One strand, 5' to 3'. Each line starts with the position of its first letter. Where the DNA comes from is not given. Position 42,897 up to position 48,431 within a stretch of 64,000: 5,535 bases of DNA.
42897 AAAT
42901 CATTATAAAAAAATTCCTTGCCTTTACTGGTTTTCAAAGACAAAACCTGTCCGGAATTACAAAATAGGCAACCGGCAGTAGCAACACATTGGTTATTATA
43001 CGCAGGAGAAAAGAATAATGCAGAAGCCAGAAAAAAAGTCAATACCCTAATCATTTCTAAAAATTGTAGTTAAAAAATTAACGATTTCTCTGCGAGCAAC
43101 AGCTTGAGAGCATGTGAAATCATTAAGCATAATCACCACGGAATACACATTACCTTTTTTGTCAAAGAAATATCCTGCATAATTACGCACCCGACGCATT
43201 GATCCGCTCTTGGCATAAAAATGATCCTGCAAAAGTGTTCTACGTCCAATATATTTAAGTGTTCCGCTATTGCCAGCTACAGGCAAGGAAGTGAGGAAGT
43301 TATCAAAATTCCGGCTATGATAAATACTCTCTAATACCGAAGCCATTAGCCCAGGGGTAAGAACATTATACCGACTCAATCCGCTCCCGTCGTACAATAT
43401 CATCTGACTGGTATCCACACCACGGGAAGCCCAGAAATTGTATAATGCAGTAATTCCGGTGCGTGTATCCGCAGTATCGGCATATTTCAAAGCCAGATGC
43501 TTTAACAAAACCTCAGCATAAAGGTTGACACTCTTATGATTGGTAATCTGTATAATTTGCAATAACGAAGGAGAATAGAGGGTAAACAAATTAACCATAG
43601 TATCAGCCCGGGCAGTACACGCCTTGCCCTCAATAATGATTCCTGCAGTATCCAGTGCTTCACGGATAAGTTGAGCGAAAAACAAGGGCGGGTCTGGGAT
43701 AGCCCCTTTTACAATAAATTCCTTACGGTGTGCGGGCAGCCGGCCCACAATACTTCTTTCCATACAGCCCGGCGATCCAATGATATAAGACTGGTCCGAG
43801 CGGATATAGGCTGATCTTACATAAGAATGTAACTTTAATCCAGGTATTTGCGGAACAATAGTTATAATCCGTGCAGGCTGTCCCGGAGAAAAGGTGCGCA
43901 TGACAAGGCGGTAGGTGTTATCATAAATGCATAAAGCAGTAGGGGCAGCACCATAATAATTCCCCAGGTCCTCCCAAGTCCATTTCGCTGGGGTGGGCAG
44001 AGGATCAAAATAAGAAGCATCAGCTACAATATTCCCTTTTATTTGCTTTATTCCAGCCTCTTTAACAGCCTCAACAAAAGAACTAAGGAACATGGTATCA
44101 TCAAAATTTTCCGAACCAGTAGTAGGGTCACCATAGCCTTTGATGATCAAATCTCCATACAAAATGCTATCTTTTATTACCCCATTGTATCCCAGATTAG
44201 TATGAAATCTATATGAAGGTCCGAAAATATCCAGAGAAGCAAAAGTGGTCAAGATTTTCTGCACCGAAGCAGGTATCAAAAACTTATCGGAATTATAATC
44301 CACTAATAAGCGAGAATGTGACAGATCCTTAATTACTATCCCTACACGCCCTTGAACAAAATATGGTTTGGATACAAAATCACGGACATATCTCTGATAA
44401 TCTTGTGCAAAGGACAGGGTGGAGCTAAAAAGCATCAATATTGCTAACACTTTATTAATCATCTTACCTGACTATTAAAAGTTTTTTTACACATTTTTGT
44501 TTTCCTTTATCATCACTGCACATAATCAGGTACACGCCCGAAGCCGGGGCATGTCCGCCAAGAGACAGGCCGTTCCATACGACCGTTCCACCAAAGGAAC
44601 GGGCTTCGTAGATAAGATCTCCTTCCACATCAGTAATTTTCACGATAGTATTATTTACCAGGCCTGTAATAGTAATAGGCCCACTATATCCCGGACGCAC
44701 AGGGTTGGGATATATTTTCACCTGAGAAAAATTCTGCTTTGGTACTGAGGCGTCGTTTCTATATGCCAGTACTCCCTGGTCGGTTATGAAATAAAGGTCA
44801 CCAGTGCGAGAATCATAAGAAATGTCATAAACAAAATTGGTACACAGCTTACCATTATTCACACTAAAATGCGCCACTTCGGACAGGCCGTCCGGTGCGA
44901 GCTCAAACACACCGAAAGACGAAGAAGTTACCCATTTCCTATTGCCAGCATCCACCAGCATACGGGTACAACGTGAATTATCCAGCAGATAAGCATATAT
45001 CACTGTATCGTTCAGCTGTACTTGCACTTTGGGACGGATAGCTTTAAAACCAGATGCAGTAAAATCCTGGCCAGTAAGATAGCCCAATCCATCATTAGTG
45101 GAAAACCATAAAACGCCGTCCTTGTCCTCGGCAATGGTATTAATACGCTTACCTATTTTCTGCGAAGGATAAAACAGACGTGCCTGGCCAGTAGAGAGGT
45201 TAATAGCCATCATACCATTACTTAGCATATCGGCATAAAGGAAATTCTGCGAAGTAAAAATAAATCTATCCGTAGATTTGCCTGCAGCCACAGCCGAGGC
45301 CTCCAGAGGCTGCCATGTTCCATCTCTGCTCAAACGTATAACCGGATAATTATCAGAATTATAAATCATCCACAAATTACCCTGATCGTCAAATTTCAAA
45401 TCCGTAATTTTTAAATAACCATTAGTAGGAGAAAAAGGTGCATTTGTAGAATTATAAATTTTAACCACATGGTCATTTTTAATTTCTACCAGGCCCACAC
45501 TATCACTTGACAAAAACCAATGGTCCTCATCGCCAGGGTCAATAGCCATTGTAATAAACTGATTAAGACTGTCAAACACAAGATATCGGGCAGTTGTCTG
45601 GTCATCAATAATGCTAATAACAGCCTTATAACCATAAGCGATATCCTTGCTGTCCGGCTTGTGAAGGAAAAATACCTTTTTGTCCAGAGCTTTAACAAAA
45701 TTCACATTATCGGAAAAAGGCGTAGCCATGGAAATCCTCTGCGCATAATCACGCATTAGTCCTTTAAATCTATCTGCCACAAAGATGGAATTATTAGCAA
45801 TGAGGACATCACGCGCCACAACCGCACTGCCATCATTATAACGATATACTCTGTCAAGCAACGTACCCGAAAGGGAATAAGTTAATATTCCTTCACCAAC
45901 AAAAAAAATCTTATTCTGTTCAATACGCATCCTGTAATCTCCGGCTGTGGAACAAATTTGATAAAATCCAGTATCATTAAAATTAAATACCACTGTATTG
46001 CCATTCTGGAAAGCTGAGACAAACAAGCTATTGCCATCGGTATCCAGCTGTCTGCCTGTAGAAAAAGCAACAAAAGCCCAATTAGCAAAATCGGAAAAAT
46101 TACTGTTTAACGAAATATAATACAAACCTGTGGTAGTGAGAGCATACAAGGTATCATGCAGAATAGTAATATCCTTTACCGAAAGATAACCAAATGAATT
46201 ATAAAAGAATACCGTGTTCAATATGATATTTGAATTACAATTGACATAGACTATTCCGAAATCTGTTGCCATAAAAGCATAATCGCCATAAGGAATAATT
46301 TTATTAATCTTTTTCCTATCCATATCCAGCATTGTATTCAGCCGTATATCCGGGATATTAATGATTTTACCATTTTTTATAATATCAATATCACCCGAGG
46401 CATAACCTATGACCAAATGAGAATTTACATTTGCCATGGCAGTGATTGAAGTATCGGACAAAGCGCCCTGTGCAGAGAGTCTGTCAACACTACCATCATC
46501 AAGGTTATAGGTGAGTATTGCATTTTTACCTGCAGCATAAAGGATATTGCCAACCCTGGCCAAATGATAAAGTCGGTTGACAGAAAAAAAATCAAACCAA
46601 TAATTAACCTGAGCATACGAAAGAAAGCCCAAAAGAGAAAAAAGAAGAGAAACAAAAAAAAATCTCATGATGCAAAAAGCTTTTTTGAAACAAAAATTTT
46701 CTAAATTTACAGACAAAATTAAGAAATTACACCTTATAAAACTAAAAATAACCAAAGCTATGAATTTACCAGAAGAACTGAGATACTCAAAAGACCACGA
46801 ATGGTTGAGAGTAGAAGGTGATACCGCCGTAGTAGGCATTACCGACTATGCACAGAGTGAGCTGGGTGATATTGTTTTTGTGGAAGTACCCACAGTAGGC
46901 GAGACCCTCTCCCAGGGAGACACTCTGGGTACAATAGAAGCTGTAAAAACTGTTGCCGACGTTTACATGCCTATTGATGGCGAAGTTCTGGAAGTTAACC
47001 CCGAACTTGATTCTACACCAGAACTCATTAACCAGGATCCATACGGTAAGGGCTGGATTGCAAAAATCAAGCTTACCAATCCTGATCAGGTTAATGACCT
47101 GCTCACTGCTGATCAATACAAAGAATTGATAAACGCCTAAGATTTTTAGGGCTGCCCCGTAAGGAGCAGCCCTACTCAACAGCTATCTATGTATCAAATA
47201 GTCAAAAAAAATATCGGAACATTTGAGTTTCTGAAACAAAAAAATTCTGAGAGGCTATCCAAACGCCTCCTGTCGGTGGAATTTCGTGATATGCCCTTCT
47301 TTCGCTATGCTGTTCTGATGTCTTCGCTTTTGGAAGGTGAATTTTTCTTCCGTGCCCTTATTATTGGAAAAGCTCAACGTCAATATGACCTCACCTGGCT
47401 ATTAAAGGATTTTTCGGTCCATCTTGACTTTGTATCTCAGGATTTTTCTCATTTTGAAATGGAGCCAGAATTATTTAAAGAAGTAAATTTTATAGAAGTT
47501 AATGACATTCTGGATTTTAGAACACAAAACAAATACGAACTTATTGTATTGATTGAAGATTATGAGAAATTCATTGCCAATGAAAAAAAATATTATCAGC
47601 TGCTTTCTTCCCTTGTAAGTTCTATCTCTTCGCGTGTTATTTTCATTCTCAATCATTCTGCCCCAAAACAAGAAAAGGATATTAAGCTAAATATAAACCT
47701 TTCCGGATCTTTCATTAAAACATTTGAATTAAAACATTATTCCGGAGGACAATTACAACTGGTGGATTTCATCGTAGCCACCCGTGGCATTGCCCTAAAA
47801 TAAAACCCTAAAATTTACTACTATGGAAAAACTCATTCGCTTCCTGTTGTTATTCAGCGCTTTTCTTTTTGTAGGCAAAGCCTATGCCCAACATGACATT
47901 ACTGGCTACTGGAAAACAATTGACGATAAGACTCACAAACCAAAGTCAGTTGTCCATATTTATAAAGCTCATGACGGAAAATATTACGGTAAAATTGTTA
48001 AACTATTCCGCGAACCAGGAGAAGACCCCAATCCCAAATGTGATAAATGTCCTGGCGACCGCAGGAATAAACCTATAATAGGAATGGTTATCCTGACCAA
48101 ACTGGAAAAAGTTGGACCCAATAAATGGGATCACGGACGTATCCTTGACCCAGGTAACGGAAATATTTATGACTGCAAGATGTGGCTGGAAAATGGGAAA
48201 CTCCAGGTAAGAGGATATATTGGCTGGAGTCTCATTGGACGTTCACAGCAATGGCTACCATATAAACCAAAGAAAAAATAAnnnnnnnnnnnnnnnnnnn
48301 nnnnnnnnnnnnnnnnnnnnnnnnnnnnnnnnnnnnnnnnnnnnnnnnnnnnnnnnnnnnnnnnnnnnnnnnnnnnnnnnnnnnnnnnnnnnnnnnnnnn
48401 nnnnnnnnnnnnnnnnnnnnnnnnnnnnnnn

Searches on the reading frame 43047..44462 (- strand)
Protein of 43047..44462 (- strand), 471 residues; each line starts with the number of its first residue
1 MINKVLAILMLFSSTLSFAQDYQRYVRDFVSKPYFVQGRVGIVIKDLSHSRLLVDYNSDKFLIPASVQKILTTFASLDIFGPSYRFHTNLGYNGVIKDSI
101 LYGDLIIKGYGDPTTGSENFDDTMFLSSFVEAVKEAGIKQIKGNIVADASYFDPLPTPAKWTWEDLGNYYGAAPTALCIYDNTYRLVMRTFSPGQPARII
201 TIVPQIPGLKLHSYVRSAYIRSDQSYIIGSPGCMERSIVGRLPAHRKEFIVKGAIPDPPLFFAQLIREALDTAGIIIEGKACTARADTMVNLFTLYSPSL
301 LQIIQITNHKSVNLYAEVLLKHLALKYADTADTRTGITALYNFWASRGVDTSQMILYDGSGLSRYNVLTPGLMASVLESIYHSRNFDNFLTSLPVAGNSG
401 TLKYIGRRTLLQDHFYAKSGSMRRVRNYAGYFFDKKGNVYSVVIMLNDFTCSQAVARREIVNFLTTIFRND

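Call 48: search_protein_families(library=pfam, proteins=[window:43047-44462:-], max_evalue=0.0001)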
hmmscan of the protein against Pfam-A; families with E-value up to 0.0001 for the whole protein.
window:43047-44462:- (471 aa): 1 family
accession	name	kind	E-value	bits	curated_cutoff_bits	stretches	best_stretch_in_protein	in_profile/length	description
PF02113.21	Peptidase_S13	-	1.2e-81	275.2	22.8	1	28-456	7-430/444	D-Ala-D-Ala carboxypeptidase 3 (S13) family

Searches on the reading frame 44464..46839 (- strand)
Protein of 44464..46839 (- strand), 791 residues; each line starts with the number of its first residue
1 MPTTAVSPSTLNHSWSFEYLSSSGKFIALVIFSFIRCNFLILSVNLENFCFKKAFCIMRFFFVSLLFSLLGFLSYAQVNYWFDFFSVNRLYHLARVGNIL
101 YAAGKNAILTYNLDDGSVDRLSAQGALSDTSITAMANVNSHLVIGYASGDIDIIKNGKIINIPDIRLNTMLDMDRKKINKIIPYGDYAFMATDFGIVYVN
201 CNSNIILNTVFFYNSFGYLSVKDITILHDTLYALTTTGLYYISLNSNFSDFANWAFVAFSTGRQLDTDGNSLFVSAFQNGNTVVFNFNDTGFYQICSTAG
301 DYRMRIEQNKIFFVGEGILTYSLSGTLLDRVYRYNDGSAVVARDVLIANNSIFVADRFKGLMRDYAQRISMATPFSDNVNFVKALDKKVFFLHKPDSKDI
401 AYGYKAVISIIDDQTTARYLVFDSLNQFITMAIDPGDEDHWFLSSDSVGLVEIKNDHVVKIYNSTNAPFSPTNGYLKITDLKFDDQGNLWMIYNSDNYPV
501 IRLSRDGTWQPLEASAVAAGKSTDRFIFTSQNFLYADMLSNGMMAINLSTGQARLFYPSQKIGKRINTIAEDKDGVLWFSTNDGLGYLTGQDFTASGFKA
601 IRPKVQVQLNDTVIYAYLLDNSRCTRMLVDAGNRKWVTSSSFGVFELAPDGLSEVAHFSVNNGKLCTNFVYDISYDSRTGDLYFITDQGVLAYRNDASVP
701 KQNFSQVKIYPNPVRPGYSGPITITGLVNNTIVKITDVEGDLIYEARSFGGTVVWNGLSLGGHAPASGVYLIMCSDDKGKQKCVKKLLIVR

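Call 48: search_protein_families(library=pfam, proteins=[window:44464-46839:-], max_evalue=0.0001)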
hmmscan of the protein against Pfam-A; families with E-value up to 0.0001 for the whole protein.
window:44464-46839:- (791 aa): 2 families
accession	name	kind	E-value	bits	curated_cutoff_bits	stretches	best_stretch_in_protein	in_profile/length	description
PF21544.3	PorZ_N_b_propeller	-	5.3e-28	98.7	27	1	100-254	1-153/154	TSS9, PorZ, N-terminal beta-propeller domain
PF07494.17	Reg_prop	-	5.1e-08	32.6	20.4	0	563-583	4-24/24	Two component regulator propeller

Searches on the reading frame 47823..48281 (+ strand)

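Call 49: search_protein_families(library=pfam, proteins=[window:47823-48281:+], max_evalue=0.0001)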
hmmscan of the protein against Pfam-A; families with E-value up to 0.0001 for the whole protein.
window:47823-48281:+ (152 aa): 1 family
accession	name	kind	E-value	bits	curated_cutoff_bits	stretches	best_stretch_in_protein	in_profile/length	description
PF09917.15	DUF2147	-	8.8e-33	113.7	27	1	28-144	1-110/112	Uncharacterized protein conserved in bacteria (DUF2147)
